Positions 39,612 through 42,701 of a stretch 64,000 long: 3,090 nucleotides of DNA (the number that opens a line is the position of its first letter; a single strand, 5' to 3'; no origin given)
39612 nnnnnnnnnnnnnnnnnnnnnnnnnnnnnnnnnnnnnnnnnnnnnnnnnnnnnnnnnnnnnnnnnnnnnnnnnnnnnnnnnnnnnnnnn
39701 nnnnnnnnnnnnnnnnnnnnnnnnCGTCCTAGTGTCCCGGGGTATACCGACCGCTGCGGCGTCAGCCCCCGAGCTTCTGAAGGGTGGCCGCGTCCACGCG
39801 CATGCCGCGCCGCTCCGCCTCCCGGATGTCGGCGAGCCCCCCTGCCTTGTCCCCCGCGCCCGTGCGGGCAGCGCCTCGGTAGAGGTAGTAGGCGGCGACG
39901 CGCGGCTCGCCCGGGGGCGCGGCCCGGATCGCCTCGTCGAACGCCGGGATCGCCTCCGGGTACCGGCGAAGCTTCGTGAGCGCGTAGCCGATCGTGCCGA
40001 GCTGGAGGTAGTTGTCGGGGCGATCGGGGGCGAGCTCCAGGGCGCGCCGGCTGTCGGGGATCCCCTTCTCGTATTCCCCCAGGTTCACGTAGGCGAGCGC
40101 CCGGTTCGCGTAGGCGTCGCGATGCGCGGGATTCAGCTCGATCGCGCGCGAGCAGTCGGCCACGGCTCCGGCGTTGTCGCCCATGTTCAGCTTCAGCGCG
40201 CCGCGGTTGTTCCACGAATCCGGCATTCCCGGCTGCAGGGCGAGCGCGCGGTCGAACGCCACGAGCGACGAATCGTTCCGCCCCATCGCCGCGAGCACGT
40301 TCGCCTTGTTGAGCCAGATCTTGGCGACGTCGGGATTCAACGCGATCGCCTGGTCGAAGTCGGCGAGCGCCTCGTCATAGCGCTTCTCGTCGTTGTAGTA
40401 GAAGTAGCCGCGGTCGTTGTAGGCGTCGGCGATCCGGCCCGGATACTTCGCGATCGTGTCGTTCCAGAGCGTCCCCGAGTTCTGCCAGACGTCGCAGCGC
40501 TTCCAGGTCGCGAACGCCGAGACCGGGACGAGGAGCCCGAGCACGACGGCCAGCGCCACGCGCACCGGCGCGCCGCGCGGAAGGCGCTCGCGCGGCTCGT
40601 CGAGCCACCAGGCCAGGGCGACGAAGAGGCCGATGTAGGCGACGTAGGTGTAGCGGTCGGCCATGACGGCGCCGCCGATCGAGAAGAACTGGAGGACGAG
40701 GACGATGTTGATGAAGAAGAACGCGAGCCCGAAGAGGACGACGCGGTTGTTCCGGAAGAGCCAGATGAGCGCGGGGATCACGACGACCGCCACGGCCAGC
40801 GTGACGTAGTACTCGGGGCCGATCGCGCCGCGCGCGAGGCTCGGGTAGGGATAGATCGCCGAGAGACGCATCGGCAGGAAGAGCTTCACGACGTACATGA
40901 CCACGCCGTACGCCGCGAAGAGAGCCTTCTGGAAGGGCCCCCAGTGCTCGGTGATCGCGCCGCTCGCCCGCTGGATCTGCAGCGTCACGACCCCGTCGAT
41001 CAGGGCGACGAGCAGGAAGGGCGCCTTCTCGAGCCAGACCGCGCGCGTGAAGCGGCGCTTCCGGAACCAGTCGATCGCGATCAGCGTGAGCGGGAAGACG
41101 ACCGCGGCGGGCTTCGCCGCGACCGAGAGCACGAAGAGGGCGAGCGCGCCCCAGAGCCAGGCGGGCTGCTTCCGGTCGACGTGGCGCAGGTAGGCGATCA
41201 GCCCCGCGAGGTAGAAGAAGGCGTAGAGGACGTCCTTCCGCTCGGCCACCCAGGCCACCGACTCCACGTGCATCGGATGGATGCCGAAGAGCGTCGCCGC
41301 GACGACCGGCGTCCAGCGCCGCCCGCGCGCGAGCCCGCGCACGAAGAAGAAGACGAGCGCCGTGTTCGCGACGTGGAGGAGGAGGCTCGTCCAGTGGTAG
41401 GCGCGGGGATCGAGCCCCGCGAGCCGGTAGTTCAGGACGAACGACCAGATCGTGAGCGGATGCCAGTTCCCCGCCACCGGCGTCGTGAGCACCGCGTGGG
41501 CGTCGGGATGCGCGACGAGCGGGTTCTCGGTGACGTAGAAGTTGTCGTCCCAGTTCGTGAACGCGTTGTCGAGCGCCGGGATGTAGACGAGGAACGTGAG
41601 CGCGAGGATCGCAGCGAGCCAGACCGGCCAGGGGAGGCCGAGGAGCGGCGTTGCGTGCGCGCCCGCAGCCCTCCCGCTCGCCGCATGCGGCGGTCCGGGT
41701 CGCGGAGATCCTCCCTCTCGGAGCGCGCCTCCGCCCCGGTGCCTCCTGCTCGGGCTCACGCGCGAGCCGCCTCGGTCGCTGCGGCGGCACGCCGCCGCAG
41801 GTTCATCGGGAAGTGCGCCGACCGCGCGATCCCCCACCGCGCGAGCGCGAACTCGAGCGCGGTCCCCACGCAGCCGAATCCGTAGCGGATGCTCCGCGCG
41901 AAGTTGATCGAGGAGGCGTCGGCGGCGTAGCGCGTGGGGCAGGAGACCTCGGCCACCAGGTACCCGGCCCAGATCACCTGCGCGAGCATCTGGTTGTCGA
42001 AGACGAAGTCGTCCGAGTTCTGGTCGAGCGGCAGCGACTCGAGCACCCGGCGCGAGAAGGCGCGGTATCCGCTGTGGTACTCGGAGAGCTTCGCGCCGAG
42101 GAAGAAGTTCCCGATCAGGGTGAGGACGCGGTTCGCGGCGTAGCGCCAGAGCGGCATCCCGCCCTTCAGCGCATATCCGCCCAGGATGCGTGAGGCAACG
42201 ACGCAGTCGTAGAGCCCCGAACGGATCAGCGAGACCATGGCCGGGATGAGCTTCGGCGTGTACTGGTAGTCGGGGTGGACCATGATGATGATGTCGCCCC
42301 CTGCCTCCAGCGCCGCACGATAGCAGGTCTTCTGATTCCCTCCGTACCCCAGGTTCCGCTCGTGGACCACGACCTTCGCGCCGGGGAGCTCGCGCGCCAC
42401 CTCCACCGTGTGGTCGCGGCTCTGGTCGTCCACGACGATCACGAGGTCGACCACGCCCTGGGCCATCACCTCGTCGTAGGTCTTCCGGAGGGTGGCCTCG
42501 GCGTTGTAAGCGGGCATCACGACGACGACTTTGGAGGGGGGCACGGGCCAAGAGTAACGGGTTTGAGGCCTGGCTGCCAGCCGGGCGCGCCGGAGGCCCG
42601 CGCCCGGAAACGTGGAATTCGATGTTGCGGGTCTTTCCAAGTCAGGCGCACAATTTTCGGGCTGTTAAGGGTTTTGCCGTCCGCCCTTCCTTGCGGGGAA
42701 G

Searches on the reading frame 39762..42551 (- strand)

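Call 25: search_protein_families(library=pfam, proteins=[window:39762-42551:-], max_evalue=0.001)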
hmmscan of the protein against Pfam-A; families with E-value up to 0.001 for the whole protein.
window:39762-42551:- (929 aa): 12 families
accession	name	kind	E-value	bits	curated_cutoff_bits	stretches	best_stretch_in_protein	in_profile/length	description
PF00515.34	TPR_1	-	1.3e-31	107.5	27.8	4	777-808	1-32/34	Tetratricopeptide repeat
PF13181.12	TPR_8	-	1.7e-24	84.3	25.7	1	812-843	2-33/34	Tetratricopeptide repeat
PF07719.23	TPR_2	-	6.8e-22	76.2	27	0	708-741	1-33/34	Tetratricopeptide repeat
PF13431.12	TPR_17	-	1.9e-17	62.5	24.4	0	732-760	2-30/34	Tetratricopeptide repeat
PF13414.12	TPR_11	-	2.9e-17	62.5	26.8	1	719-757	4-42/42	TPR repeat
PF13432.12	TPR_16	-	1.1e-13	51.7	32.7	2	724-777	12-65/65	Tetratricopeptide repeat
PF13424.12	TPR_12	-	1e-12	48.5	30.1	1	813-878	5-75/77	Tetratricopeptide repeat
PF13371.12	TPR_9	-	2.5e-12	47.1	35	2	763-814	15-66/73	Tetratricopeptide repeat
PF14559.12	TPR_19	-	4.5e-10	40.2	25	1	721-775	3-57/68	Tetratricopeptide repeat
PF13428.12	TPR_14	-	9.8e-09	35.5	23.5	0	718-751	10-43/44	Tetratricopeptide repeat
PF13374.12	TPR_10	-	1.4e-05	25.3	27.5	0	708-738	2-31/42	Tetratricopeptide repeat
PF23914.1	TPR_CcmH_CycH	-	3.9e-05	24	42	0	769-884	42-157/158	Cytochrome c-type biogenesis protein H TPR domain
